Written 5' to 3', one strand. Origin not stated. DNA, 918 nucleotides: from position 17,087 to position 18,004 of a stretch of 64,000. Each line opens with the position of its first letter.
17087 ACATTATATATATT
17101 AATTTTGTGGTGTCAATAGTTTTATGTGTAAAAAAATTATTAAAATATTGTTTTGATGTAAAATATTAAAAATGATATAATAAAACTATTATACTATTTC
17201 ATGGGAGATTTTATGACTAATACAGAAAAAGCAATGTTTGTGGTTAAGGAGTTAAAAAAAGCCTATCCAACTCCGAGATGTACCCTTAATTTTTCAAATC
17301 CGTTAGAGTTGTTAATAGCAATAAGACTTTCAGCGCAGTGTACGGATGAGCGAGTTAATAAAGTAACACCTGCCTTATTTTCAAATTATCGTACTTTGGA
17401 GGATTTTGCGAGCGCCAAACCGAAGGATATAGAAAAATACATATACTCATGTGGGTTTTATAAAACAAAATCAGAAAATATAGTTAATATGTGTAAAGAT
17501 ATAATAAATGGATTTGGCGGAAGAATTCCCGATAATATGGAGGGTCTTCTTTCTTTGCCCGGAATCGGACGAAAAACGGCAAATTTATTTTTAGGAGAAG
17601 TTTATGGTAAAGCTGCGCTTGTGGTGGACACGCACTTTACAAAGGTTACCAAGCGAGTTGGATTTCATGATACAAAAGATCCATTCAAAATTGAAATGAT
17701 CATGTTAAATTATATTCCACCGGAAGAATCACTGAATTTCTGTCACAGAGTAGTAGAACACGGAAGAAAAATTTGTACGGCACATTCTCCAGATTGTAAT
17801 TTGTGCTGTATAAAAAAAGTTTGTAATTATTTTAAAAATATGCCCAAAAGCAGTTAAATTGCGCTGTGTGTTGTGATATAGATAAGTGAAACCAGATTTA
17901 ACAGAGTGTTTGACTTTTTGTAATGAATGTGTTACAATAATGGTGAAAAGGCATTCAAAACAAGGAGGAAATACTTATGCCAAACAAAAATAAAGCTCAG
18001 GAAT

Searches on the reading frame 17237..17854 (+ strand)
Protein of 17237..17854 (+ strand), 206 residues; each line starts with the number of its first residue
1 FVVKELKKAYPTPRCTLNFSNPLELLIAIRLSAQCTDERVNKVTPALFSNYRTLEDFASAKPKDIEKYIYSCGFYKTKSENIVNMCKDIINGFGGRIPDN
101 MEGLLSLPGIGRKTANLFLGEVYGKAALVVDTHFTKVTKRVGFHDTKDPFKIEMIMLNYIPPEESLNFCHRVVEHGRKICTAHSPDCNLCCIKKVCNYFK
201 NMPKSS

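Call 17: find_related_loci(query=window:17237-17854:+, collection=genome_contigs, flank=8000)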
Query window:17237-17854:+ (206 aa) in genome_contigs; peptide patterns used: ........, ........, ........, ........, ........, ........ (x = any residue, [..] = any of these).
280 stretches matched a pattern; 2 encode a relative of the query (tblastn E <= 1e-3); 2 distinct loci.
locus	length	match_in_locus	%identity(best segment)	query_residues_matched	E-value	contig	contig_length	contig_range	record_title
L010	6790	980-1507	33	21-196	1e-32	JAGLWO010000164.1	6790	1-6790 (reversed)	MAG: Candidatus Cloacimonadota bacterium isolate RS_12_26 ZL285.bin.26.fa_164, whole genome shotgun sequence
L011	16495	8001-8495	25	39-196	2e-15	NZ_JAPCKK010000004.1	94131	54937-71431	Paenibacillus zeirhizosphaerae strain P96 NODE_12_length_94131_cov_194.046849, whole genome shotgun sequence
